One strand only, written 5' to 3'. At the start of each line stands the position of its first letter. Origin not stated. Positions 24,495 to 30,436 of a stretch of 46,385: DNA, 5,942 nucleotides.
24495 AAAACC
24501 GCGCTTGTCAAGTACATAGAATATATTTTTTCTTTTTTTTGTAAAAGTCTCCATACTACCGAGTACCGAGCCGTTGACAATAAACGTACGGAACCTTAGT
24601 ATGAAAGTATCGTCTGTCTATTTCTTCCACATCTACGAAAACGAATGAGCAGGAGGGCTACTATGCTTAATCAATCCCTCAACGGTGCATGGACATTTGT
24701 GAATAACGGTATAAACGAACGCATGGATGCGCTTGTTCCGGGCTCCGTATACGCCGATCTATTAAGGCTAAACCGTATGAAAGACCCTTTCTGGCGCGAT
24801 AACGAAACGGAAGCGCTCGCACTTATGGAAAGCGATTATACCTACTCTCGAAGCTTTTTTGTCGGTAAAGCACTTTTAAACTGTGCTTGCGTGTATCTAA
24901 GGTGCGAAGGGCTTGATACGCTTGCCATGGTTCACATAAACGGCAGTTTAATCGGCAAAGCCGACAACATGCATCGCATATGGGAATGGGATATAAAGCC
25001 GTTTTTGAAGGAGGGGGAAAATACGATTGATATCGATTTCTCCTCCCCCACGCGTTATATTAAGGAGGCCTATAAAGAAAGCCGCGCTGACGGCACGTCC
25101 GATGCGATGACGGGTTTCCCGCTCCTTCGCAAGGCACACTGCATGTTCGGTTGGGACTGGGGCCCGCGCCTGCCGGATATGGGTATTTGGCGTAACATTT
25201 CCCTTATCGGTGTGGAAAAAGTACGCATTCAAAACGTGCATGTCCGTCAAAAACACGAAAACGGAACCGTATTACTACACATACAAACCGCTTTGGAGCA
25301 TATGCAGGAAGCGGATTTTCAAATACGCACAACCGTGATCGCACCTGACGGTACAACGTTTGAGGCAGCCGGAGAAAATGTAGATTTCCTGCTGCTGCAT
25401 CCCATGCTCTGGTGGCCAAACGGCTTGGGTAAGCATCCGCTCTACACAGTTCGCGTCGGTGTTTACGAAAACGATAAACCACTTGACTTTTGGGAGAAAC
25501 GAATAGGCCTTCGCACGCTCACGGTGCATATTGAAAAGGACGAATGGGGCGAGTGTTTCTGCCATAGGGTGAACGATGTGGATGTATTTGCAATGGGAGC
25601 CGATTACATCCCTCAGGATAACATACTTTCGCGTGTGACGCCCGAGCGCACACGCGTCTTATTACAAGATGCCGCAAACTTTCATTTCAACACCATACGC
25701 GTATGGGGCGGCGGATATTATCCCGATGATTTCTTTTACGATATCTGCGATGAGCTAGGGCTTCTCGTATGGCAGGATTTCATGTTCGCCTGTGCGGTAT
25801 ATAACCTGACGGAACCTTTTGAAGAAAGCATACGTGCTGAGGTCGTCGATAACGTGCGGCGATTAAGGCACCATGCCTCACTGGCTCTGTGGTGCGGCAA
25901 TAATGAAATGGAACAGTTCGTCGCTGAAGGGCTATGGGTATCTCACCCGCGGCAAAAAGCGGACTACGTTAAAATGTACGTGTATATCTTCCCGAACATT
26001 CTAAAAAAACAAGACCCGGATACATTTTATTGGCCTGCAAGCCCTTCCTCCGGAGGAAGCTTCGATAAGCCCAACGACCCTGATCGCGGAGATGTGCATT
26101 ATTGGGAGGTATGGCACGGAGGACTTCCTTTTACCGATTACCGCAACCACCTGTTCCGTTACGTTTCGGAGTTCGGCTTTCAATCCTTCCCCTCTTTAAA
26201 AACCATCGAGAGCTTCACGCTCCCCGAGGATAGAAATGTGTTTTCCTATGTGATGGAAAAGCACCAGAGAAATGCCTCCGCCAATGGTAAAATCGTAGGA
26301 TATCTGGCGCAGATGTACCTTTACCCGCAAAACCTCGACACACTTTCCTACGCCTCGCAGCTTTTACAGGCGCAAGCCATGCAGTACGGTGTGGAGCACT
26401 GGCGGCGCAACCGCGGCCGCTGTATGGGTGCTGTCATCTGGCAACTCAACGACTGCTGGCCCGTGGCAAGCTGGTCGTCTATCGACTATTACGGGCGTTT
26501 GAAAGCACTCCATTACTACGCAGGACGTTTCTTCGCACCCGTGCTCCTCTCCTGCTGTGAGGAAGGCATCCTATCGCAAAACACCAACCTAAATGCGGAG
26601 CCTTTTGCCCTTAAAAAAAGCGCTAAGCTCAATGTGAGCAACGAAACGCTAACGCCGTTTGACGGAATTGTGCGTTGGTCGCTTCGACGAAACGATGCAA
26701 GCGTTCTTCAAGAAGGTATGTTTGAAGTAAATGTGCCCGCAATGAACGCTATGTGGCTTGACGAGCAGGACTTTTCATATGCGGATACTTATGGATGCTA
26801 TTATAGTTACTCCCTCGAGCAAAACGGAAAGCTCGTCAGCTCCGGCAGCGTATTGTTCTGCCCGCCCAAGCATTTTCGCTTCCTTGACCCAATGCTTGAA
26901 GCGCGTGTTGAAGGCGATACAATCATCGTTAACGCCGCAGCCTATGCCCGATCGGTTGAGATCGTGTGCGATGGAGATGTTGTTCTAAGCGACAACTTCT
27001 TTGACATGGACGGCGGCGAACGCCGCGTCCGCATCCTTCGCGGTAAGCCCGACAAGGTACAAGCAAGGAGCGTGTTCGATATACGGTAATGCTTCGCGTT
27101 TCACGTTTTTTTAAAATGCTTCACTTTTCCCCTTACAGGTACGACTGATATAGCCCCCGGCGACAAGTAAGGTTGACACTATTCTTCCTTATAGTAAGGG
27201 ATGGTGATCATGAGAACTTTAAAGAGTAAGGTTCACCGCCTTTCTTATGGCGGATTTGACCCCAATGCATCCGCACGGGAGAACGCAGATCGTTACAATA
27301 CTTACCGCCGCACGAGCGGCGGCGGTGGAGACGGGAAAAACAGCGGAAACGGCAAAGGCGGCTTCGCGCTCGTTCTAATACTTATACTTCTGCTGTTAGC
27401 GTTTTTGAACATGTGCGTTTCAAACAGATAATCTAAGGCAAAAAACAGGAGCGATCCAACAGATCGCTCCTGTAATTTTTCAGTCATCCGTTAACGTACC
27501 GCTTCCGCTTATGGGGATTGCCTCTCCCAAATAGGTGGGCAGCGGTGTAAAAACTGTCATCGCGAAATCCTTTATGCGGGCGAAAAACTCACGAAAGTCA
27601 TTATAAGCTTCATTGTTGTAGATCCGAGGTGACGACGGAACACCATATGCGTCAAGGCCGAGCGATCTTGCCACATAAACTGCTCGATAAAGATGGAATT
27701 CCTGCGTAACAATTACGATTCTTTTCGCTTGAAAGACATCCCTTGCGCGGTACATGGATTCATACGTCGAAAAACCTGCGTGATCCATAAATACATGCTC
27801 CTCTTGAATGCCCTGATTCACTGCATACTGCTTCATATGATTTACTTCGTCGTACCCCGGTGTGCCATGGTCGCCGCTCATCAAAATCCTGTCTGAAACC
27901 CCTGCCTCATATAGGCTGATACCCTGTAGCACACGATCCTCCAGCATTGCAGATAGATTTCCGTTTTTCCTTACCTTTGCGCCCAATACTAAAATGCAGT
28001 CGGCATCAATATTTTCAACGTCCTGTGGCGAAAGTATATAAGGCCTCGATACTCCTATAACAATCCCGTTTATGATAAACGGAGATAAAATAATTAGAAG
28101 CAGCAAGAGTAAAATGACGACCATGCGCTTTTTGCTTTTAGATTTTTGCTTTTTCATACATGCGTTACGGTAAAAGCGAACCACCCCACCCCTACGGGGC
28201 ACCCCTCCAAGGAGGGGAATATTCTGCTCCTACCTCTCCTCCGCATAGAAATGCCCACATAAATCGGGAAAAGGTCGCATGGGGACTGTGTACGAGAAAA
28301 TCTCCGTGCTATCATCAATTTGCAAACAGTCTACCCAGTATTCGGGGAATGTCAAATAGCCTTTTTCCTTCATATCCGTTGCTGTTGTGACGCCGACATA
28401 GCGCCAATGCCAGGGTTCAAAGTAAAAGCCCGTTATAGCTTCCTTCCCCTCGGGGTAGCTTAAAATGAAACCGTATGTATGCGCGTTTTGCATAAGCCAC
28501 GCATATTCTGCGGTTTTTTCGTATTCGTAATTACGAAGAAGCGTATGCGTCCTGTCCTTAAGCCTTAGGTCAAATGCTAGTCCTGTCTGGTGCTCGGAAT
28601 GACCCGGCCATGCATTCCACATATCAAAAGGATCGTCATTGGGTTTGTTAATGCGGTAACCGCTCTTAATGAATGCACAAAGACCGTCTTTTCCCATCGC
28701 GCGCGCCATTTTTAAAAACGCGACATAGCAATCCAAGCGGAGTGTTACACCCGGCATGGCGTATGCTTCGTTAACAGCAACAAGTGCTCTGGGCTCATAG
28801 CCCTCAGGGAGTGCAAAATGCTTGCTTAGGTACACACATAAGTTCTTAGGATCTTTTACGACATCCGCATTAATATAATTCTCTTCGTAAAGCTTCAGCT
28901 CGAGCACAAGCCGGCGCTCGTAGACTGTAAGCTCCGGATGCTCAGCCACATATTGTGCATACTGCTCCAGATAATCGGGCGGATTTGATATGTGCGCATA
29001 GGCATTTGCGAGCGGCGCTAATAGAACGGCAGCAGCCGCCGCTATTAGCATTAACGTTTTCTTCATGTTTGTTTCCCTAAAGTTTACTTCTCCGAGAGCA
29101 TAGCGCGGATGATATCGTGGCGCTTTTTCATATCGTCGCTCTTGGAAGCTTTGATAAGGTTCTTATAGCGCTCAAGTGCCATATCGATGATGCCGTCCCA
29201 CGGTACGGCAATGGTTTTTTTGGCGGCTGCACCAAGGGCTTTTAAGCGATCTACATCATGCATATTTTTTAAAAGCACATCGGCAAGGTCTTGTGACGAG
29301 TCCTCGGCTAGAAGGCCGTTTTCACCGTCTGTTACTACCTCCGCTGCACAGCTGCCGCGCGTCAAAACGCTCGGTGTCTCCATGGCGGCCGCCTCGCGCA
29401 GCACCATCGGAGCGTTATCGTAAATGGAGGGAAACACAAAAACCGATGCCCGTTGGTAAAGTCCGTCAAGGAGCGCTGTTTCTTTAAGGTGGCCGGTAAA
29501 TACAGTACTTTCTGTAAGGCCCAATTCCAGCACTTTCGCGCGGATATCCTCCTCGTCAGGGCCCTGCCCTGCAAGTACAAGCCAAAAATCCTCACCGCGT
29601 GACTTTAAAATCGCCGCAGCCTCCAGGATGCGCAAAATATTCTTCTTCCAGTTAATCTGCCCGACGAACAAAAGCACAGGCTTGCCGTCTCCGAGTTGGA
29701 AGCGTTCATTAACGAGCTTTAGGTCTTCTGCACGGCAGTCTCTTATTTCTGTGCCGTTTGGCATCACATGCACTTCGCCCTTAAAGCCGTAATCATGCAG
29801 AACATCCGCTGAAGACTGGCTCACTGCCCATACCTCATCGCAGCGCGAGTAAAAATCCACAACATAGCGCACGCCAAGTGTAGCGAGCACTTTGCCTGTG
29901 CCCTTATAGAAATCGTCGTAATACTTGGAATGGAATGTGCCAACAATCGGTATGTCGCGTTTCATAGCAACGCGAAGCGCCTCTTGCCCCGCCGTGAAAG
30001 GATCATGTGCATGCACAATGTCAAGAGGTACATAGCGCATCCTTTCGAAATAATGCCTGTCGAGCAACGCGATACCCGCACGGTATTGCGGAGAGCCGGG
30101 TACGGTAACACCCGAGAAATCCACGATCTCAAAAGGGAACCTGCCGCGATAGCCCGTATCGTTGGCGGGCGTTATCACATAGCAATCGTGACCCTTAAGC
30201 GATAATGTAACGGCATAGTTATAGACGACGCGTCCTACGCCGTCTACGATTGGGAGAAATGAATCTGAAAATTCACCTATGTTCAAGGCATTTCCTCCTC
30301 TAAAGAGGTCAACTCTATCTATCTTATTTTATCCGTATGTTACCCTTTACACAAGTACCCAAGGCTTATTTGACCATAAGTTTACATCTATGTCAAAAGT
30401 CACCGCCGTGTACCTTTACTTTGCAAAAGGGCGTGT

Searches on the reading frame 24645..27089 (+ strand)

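Call 39: search_protein_families(library=pfam, proteins=[window:24645-27089:+], max_evalue=0.00001)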
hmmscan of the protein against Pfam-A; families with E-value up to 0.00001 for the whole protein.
window:24645-27089:+ (814 aa): 5 families
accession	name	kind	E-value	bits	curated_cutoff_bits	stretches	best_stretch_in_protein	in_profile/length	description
PF22666.2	Glyco_hydro_2_N2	-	1.3e-48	165.7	27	1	16-183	1-167/167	Glycosyl hydrolase 2 galactose-binding domain-like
PF17786.7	Mannosidase_ig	-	2.9e-12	47.4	23.4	1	660-743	3-91/91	Mannosidase Ig/CBM-like domain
PF00703.27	Glyco_hydro_2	-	1.6e-08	35.7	23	1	193-290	1-109/109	Glycosyl hydrolases family 2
PF02837.24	Glyco_hydro_2_N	-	3.3e-07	30.8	28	1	63-140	65-143/169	Glycosyl hydrolases family 2, sugar binding domain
PF17753.7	Ig_mannosidase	-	4.7e-06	26.6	22.6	1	755-799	12-60/81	Ig-fold domain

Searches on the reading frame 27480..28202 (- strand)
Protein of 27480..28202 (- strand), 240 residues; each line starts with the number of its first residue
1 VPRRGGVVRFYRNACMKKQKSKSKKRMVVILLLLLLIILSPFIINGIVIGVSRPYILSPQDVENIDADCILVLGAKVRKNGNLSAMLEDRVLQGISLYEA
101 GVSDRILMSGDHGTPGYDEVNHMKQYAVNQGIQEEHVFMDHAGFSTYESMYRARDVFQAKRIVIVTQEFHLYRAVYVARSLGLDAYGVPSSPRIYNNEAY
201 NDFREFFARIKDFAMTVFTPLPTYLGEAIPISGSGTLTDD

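Call 39: search_protein_families(library=pfam, proteins=[window:27480-28202:-], max_evalue=0.00001)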
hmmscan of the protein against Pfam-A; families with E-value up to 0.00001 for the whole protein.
window:27480-28202:- (240 aa): 1 family
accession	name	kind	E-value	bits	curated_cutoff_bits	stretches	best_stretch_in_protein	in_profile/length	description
PF02698.23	DUF218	-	1.8e-25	89.9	27.6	1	68-190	1-109/133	DUF218 domain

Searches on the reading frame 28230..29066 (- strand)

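Call 40: search_protein_families(library=pfam, proteins=[window:28230-29066:-], max_evalue=0.00001)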
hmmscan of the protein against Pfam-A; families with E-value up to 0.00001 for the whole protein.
window:28230-29066:- (278 aa): 1 family
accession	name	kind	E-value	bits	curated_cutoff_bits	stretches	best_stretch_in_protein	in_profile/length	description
PF02557.22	VanY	-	3.1e-28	98.6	25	1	109-225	4-131/132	D-alanyl-D-alanine carboxypeptidase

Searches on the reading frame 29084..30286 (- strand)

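Call 40: search_protein_families(library=pfam, proteins=[window:29084-30286:-], max_evalue=0.00001)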
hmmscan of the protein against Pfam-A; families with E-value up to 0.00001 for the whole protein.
window:29084-30286:- (400 aa): 4 families
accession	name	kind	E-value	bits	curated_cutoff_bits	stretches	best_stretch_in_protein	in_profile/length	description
PF00534.26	Glycos_transf_1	-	1.7e-33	116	26.4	1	197-357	10-171/172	Glycosyl transferases group 1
PF13692.12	Glyco_trans_1_4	-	8.1e-28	97.9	27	1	202-342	1-140/142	Glycosyl transferases group 1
PF13439.12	Glyco_transf_4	-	2.8e-27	96.3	28.5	1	14-180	1-167/170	Glycosyltransferase Family 4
PF13579.12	Glyco_trans_4_4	-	7.7e-17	62.5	29.7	1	16-178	2-158/158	Glycosyl transferase 4-like domain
